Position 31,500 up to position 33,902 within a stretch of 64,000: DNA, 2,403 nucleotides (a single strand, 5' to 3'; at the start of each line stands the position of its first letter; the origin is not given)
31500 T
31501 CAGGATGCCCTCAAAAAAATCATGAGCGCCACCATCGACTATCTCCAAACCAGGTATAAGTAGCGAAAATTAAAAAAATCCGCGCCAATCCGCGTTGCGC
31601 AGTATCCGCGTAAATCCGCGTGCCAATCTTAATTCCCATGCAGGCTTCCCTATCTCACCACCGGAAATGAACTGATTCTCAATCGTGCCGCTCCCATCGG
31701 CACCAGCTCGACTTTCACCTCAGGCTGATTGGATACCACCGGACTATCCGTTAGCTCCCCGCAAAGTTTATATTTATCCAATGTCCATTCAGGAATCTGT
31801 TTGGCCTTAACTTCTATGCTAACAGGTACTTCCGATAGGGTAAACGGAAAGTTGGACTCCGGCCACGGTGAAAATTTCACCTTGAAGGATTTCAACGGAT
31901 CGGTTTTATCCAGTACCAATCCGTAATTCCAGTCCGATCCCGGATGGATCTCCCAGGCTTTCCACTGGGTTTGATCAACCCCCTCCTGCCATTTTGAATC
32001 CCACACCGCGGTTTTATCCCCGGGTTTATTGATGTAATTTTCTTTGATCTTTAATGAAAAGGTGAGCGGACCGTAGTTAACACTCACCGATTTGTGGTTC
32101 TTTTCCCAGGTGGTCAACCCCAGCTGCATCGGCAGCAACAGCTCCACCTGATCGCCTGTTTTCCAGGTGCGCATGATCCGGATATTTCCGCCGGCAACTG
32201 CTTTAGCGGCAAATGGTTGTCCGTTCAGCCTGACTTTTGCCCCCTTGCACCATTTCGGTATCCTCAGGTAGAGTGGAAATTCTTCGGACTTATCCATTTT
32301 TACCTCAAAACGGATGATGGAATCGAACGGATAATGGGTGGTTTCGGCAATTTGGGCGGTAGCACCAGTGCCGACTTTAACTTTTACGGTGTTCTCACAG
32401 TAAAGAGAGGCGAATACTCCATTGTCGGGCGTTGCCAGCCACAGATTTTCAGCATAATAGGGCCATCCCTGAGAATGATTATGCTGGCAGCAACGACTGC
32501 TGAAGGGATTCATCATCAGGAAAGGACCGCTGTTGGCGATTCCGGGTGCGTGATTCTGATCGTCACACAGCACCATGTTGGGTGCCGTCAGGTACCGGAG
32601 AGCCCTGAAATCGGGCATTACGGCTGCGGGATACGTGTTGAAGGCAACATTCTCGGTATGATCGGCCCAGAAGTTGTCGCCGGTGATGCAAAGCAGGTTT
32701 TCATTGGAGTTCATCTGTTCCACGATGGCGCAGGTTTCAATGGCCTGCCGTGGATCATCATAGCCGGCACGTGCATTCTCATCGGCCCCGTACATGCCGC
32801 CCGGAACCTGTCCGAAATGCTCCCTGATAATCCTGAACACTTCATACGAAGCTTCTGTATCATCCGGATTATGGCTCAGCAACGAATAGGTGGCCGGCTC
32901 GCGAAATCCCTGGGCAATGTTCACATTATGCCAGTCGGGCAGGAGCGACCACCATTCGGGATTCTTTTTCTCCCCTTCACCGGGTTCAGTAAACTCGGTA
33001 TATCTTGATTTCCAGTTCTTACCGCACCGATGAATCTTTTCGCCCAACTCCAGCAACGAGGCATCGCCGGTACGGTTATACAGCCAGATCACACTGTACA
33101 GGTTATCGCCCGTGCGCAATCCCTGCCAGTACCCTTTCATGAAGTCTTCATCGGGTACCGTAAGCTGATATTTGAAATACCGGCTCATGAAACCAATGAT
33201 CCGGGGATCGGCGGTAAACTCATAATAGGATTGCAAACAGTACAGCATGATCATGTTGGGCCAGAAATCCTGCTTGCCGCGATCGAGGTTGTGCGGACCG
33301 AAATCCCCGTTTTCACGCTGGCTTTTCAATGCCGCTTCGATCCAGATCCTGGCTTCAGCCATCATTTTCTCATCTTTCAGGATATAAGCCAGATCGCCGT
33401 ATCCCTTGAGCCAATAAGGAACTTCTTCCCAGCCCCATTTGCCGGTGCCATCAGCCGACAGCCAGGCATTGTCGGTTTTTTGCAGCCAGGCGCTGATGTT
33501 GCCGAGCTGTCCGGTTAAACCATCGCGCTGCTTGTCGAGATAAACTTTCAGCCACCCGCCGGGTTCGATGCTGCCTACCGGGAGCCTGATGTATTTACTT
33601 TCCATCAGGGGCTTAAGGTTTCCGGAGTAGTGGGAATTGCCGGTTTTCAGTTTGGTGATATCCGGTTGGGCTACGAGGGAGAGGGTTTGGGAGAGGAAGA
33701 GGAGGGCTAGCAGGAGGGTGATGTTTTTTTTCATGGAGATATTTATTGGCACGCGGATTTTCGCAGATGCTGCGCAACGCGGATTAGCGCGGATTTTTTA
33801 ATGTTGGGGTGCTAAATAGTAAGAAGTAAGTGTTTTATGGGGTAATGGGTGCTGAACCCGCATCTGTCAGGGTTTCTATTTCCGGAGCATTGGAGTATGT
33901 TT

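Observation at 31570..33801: Single glycosidase gene precisely bracketed by a 57-bp inverted repeat pair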

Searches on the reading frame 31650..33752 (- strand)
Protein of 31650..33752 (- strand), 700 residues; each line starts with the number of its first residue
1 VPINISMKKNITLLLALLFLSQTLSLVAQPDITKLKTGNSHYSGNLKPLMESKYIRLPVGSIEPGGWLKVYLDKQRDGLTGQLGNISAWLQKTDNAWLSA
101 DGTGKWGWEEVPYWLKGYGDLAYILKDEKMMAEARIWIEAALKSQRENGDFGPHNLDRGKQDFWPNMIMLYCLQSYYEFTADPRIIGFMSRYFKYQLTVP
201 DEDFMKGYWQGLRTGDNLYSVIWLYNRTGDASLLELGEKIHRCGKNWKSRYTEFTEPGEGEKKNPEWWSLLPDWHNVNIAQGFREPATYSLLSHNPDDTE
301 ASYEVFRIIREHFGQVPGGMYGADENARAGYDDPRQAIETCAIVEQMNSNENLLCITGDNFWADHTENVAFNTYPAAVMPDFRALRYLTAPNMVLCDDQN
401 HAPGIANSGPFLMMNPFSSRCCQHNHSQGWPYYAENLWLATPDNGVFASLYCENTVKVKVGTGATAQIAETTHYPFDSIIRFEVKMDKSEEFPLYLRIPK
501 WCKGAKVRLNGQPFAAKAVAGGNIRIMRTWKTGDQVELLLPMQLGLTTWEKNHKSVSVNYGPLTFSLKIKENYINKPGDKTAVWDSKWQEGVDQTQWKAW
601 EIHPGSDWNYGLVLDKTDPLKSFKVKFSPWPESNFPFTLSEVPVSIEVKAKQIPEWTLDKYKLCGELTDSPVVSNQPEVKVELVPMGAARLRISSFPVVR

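Call 7: search_protein_families(library=pfam, proteins=[window:31650-33734:-])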
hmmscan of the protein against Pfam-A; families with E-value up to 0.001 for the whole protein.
window:31650-33734:- (694 aa): 2 families
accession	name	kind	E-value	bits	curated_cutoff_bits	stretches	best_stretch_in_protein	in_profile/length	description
PF07944.18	Beta-AFase-like_GH127_cat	-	2.3e-46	159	24.9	1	105-428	60-375/376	Beta-L-arabinofuranosidase, GH127 catalytic domain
PF20736.2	Glyco_hydro127M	-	4.1e-22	78.6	24.2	1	440-536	2-95/95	Beta-L-arabinofuranosidase, GH127 middle domain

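Call 10: find_encoding_contigs(protein=window:31650-33734:-, flank=10000, max_places=10)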
Protein window:31650-33734:- (694 aa): no gene with exactly this product is on record in the collection.

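Call 11: find_encoding_contigs(protein=window:31650-33752:-, flank=10000, max_places=10)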
Protein window:31650-33752:- (700 aa): no gene with exactly this product is on record in the collection.

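Call 15: find_homologous_proteins(query=window:31650-33734:-, max_evalue=1e-50)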
Query window:31650-33734:- (694 aa): 7912 proteins with E <= 1e-50 among 8000 candidates; the best 120 are listed.
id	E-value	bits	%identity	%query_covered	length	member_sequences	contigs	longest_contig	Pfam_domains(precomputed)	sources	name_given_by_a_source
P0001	0.0e+0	1666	100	100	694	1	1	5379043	PF20736.3,PF07944.19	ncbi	-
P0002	0.0e+0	1354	80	100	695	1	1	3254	PF20736.3,PF07944.19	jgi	jgi:DUF1680 family protein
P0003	0.0e+0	1349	80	100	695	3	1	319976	PF20736.3,PF07944.19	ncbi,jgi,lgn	ncbi:MAG: beta-L-arabinofuranosidase domain-containing protein [Bacteroidales bacterium]|jgi:hypothe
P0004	0.0e+0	1347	79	100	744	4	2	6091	PF20736.3,PF07944.19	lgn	-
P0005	0.0e+0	1342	79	100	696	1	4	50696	PF20736.3,PF07944.19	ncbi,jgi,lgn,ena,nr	ncbi:MAG: hypothetical protein D4R64_09070 [Porphyromonadaceae bacterium]|nr:MAG: hypothetical prote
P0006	0.0e+0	1337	80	98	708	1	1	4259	PF20736.3,PF07944.19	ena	-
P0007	0.0e+0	1321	82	95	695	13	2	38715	PF20736.3,PF07944.19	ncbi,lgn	-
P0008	0.0e+0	1313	77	100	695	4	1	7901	PF20736.3,PF07944.19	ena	-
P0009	0.0e+0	1301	76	100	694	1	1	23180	PF20736.3,PF07944.19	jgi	jgi:hypothetical protein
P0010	0.0e+0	1300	76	100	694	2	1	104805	PF20736.3,PF07944.19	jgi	-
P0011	0.0e+0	1299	76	100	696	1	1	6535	PF20736.3,PF07944.19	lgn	-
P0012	0.0e+0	1278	78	95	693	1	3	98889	PF20736.3,PF07944.19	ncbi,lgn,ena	-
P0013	0.0e+0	1277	75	100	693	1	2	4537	PF20736.3,PF07944.19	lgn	-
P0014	0.0e+0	1217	71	100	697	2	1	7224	PF20736.3,PF07944.19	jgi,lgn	jgi:hypothetical protein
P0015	0.0e+0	1207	73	99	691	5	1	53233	PF20736.3,PF07944.19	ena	-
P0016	0.0e+0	1183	70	99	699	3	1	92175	PF20736.3,PF07944.19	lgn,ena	-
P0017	0.0e+0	1129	69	95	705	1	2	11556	PF20736.3,PF07944.19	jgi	-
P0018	0.0e+0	1078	64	100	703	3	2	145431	PF20736.3,PF07944.19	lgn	-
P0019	0.0e+0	1056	63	99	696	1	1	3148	PF20736.3,PF07944.19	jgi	-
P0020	0.0e+0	1050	62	100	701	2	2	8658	PF20736.3,PF07944.19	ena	-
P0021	0.0e+0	1048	63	99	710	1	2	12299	PF20736.3,PF07944.19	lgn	-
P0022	0.0e+0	1046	63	99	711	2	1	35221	PF20736.3,PF07944.19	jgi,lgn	jgi:hypothetical protein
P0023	0.0e+0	1045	63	99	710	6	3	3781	PF20736.3,PF07944.19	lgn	-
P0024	0.0e+0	1034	64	95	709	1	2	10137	PF20736.3,PF07944.19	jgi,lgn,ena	jgi:hypothetical protein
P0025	0.0e+0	1033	62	99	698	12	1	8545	PF20736.3,PF07944.19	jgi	jgi:hypothetical protein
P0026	0.0e+0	1029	61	100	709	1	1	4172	PF20736.3,PF07944.19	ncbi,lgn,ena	ncbi:MAG: beta-L-arabinofuranosidase domain-containing protein [Bacteroidota bacterium]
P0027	0.0e+0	1024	60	100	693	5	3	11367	PF20736.3,PF07944.19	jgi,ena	jgi:hypothetical protein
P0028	0.0e+0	1023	63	96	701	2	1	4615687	PF20736.3,PF07944.19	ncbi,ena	-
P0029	0.0e+0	1021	62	100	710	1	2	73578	PF20736.3,PF07944.19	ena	-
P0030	0.0e+0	1020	62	99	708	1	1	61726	PF20736.3,PF07944.19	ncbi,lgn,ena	-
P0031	0.0e+0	1020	61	100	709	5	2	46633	PF20736.3,PF07944.19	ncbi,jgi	jgi:DUF1680 family protein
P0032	0.0e+0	1019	64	95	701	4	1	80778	PF20736.3,PF07944.19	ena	-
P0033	0.0e+0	1017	62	99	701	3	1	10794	PF20736.3,PF07944.19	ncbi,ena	-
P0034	0.0e+0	1013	62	97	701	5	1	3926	PF20736.3,PF07944.19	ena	-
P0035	5.2e-298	1008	62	97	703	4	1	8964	PF20736.3,PF07944.19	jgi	jgi:hypothetical protein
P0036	4.5e-297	1005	62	95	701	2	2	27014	PF20736.3,PF07944.19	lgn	-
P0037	4.7e-297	1005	60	99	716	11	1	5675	PF20736.3,PF07944.19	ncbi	-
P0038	6.4e-297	1005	61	99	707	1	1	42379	PF20736.3,PF07944.19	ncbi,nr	ncbi:MAG: glycoside hydrolase family 127 protein [Cytophagales bacterium]|nr:glycoside hydrolase fam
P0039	1.7e-296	1003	60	98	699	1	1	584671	PF20736.3,PF07944.19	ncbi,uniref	ncbi:beta-L-arabinofuranosidase domain-containing protein [Thermophagus sp. OGC60D27]|uniref:beta-L-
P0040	2.9e-296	1003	60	97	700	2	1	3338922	PF20736.3,PF07944.19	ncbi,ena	-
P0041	1.0e-294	998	60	97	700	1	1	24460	PF20736.3,PF07944.19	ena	-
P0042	1.2e-294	997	59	100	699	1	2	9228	PF20736.3,PF07944.19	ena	-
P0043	2.0e-294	997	61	98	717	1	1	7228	PF20736.3,PF07944.19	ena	-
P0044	2.5e-294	996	61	98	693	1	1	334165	PF20736.3,PF07944.19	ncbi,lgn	-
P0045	7.1e-294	995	61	99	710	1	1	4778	PF20736.3,PF07944.19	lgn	-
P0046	1.4e-293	994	60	100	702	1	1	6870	PF20736.3,PF07944.19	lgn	-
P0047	1.4e-292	990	60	100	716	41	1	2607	PF20736.3,PF07944.19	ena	-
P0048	2.8e-292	989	60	100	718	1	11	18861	PF20736.3,PF07944.19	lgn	-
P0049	4.5e-292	989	61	99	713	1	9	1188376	PF20736.3,PF07944.19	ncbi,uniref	ncbi:beta-L-arabinofuranosidase domain-containing protein [Algoriphagus sp.]|uniref:beta-L-arabinofu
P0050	2.2e-291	986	62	95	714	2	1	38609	PF20736.3,PF07944.19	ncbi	-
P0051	2.2e-291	986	61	98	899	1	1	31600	PF20736.3,PF07944.19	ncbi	-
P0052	2.8e-291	986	61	98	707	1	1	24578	PF20736.3,PF07944.19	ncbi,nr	ncbi:glycoside hydrolase family 127 protein [Draconibacterium sp.]|nr:glycoside hydrolase family 127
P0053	3.8e-291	986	60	99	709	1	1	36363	PF20736.3,PF07944.19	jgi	jgi:DUF1680 family protein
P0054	3.4e-290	983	60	96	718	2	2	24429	PF20736.3,PF07944.19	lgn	-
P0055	1.1e-289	981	61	97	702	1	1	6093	PF20736.3,PF07944.19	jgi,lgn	jgi:hypothetical protein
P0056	1.2e-289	981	59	99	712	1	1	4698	PF20736.3,PF07944.19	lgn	-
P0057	2.8e-289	979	61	98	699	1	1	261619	PF20736.3,PF07944.19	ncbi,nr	ncbi:MAG: glycoside hydrolase family 127 protein [Melioribacteraceae bacterium]|nr:glycoside hydrola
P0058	3.3e-289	979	59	100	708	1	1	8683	PF20736.3,PF07944.19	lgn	-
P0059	3.8e-289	979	61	98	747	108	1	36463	PF20736.3,PF07944.19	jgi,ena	-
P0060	6.0e-289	978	59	98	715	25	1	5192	PF20736.3,PF07944.19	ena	-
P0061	1.1e-288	978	62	95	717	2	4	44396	PF20736.3,PF07944.19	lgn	-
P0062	1.1e-288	977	60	100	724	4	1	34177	PF20736.3,PF07944.19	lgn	-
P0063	1.6e-288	977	58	100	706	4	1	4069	PF20736.3,PF07944.19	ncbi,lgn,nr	ncbi:MAG: glycoside hydrolase family 127 protein [Carboxylicivirga sp.]|nr:glycoside hydrolase famil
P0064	1.0e-287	974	60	96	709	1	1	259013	PF20736.3,PF07944.19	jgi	jgi:Beta-L-arabinofuranosidase, GH127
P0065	1.4e-287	974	60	98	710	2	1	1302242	PF20736.3,PF07944.19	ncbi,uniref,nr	ncbi:glycoside hydrolase family 127 protein [Echinicola sp. CAU 1574]|uniref:Glycoside hydrolase fam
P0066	2.1e-287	973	60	98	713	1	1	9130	PF20736.3,PF07944.19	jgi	-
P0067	2.6e-287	973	61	95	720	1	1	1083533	PF20736.3,PF07944.19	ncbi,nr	ncbi:glycoside hydrolase family 127 protein [Algoriphagus aestuarii]|nr:glycoside hydrolase family 1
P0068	5.8e-287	972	60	99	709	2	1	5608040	PF20736.3,PF07944.19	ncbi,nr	ncbi:beta-L-arabinofuranosidase domain-containing protein [Echinicola vietnamensis]|nr:beta-L-arabin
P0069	1.1e-286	971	58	99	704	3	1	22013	PF20736.3,PF07944.19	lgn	-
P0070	1.2e-286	971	60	98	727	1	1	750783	PF20736.3,PF07944.19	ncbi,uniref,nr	ncbi:glycoside hydrolase family 127 protein [Fulvivirgaceae bacterium BMA10]|uniref:Glycoside hydrol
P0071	1.2e-286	971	61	98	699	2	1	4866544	PF20736.3,PF07944.19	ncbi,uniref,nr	ncbi:hypothetical protein FUAX_06660 [Fulvitalea axinellae]|uniref:DUF1680 family protein n=1 Tax=Fu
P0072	1.4e-286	971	60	98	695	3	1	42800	PF20736.3,PF07944.19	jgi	jgi:hypothetical protein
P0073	1.4e-286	971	58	100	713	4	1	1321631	PF20736.3,PF07944.19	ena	-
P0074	1.5e-286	970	62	95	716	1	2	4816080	PF20736.3,PF07944.19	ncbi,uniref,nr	ncbi:glycoside hydrolase family 127 protein [Algoriphagus halophytocola]|uniref:Glycoside hydrolase 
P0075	1.5e-286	970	59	99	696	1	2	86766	PF20736.3,PF07944.19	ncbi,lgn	-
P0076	2.5e-286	970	60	97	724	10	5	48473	PF20736.3,PF07944.19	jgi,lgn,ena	jgi:hypothetical protein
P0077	2.9e-286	970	60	98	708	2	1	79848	PF20736.3,PF07944.19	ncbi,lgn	-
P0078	4.0e-286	969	61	97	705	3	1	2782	PF20736.3,PF07944.19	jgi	jgi:hypothetical protein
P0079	5.2e-286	969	59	99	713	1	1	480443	PF20736.3,PF07944.19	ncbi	ncbi:beta-L-arabinofuranosidase domain-containing protein [Algoriphagus namhaensis]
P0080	5.2e-286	969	59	99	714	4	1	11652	PF20736.3,PF07944.19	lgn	-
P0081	7.2e-286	968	59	100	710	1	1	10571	PF20736.3,PF07944.19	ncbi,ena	-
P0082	8.4e-286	968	58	99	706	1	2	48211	PF20736.3,PF07944.19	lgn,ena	-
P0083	8.5e-286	968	60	98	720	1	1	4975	PF20736.3,PF07944.19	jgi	-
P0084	1.4e-285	967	61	95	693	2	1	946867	PF20736.3,PF07944.19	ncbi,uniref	ncbi:glycoside hydrolase family 127 protein [Algoriphagus jejuensis]|uniref:Glycoside hydrolase fami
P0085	2.3e-285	967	59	100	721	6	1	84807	PF20736.3,PF07944.19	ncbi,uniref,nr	ncbi:beta-L-arabinofuranosidase domain-containing protein [Maribacter polysiphoniae]|uniref:beta-L-a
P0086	2.6e-285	966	59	100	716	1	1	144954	PF20736.3,PF07944.19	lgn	-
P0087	2.7e-285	966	59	100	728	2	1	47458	PF20736.3,PF07944.19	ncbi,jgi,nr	ncbi:MAG: beta-L-arabinofuranosidase domain-containing protein [Marinilabiliaceae bacterium]|jgi:hyp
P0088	3.3e-285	966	59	99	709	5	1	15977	PF20736.3,PF07944.19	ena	-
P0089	8.1e-285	965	59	98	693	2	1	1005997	PF20736.3,PF07944.19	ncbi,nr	ncbi:hypothetical protein EMN47_07145 [Prolixibacteraceae bacterium JC049]|nr:hypothetical protein [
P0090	8.7e-285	965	59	99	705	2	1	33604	PF20736.3,PF07944.19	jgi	jgi:hypothetical protein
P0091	1.4e-284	964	59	98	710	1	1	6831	PF20736.3,PF07944.19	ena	-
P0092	1.4e-284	964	59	100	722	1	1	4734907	PF20736.3,PF07944.19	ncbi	-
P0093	1.5e-284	964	59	100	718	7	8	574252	PF20736.3,PF07944.19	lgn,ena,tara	tara:strand:- start:132963 stop:135119 length:2157 start_codon:yes stop_codon:yes gene_type:complete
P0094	1.8e-284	964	59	98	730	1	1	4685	PF20736.3,PF07944.19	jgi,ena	-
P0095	2.6e-284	963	59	99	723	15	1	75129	PF20736.3,PF07944.19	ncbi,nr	ncbi:MAG: hypothetical protein CME35_04345 [Gramella sp.]|nr:hypothetical protein [Christiangramia s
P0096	4.9e-284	962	58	98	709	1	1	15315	PF20736.3,PF07944.19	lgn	-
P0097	1.5e-283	961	59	99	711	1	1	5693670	PF20736.3,PF07944.19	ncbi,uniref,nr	ncbi:glycoside hydrolase family 127 protein [Echinicola marina]|uniref:beta-L-arabinofuranosidase do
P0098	1.5e-283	961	60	99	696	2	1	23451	PF20736.3,PF07944.19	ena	-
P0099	1.9e-283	960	58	100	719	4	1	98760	PF20736.3,PF07944.19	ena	-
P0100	2.1e-283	960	57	99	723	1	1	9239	PF20736.3,PF07944.19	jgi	-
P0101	2.2e-283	960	59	98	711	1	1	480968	PF20736.3,PF07944.19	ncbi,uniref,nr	ncbi:beta-L-arabinofuranosidase domain-containing protein [Echinicola shivajiensis]|uniref:beta-L-ar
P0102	2.4e-283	960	58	100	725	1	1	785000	PF20736.3,PF07944.19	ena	-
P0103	2.5e-283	960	59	98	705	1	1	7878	PF20736.3,PF07944.19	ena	-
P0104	2.7e-283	960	59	98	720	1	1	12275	PF20736.3,PF07944.19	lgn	-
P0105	2.9e-283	960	60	99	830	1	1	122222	PF20736.3,PF07944.19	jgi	-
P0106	4.4e-283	959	59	99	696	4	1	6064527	PF20736.3,PF07944.19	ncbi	-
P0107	5.0e-283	959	60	99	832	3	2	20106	PF20736.3,PF00754.32,PF22633.4,PF07944.19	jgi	jgi:hypothetical protein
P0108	8.0e-283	958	58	98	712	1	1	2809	PF20736.3,PF07944.19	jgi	jgi:Beta-L-arabinofuranosidase, GH127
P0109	1.3e-282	957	58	99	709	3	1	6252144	PF20736.3,PF07944.19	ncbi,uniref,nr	ncbi:hypothetical protein DN752_20200 [Echinicola strongylocentroti]|uniref:Transcriptional initiati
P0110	1.5e-282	957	57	100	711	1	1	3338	PF20736.3,PF07944.19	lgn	-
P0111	1.6e-282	957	60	97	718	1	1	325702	PF20736.3,PF07944.19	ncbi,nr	ncbi:hypothetical protein EYV94_17155 [Puteibacter caeruleilacunae]|nr:hypothetical protein EYV94_17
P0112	2.3e-282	957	59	99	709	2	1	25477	PF20736.3,PF07944.19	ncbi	ncbi:glycoside hydrolase family 127 protein [Echinicola sediminis]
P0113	2.8e-282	956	60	98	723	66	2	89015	PF20736.3,PF07944.19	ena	-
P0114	3.3e-282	956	60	97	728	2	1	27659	PF20736.3,PF07944.19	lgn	-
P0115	3.5e-282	956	58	98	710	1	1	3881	PF20736.3,PF07944.19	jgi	jgi:hypothetical protein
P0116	3.9e-282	956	58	98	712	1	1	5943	PF20736.3,PF07944.19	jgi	jgi:hypothetical protein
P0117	1.1e-281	954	59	99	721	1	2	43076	PF20736.3,PF07944.19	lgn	-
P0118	1.5e-281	954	60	98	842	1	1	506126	PF20736.3,PF00754.32,PF07944.19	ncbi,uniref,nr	ncbi:beta-L-arabinofuranosidase domain-containing protein [Novipirellula artificiosorum]|uniref:Beta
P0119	1.8e-281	954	60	97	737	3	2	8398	PF20736.3,PF07944.19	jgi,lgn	jgi:DUF1680 family protein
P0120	2.2e-281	953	57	100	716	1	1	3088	PF20736.3,PF07944.19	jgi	-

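Call 16: find_encoding_contigs(protein=P0001, flank=10000, max_places=10)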
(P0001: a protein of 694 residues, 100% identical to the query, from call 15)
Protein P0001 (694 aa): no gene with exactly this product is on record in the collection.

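Call 17: list_cluster_members(proteins=[P0001, P0003, P0007])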
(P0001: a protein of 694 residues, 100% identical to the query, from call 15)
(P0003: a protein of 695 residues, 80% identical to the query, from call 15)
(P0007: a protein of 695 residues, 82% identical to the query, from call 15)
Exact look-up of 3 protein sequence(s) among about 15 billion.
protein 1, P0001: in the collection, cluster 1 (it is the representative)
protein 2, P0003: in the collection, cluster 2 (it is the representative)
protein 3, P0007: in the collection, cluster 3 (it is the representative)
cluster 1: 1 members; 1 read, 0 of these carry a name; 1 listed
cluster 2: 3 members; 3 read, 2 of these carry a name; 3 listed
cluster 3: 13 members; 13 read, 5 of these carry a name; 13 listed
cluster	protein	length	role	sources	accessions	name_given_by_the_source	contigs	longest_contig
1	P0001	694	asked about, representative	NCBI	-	-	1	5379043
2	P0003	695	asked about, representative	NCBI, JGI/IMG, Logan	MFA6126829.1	MAG: beta-L-arabinofuranosidase domain-containing protein [Bacteroidales bacterium] | hypothetical protein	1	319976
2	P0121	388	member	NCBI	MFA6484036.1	MAG: beta-L-arabinofuranosidase domain-containing protein, partial [Bacteroidales ...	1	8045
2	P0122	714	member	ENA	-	-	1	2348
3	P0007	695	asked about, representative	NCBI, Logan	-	-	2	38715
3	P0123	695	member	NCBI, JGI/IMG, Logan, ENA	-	hypothetical protein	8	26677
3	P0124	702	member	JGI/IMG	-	hypothetical protein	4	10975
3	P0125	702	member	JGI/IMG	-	hypothetical protein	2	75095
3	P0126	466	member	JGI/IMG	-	hypothetical protein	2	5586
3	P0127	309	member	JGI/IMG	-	hypothetical protein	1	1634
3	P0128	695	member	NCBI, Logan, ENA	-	-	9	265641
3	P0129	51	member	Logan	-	-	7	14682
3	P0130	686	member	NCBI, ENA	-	-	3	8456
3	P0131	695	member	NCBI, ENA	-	-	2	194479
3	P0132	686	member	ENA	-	-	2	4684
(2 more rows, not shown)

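Call 18: find_encoding_contigs(protein=P0003, flank=6000, max_places=4)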
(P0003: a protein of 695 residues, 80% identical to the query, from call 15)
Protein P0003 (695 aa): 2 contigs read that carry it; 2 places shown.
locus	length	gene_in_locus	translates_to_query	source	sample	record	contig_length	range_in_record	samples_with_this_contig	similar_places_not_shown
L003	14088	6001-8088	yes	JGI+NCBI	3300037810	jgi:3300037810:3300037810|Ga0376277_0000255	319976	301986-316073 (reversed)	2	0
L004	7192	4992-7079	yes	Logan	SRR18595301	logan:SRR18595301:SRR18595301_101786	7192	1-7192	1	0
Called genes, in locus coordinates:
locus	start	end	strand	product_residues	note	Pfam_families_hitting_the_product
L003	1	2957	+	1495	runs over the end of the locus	PF19190:BACON_2 (weak), PF13004:BACON, PF19190:BACON_2 (weak), PF13004:BACON, PF07705:CARDB, PF18962:Por_Secre_tail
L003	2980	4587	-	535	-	PF00009:GTP_EFTU, PF01926:MMR_HSR1, PF22042:EF-G_D2, PF03144:GTP_EFTU_D2 (weak), PF16658:RF3_C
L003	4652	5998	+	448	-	PF00497:SBP_bac_3, PF08269:dCache_2 (weak)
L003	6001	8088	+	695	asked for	PF07944:Beta-AFase-like_GH127_cat, PF20736:Glyco_hydro127M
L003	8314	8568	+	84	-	PF02604:PhdYeFM_antitox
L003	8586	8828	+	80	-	PF06769:YoeB_toxin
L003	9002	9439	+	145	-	-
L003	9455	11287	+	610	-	PF17389:Bac_rhamnosid6H, PF17390:Bac_rhamnosid_C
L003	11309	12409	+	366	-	PF14871:GHL6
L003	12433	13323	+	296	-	PF00892:EamA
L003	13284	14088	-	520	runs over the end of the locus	-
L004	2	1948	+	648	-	?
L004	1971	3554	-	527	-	PF00009:GTP_EFTU, PF01926:MMR_HSR1, PF22042:EF-G_D2, PF03144:GTP_EFTU_D2 (weak), PF16658:RF3_C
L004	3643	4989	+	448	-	PF00497:SBP_bac_3, PF08269:dCache_2 (weak)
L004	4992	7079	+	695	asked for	PF07944:Beta-AFase-like_GH127_cat, PF20736:Glyco_hydro127M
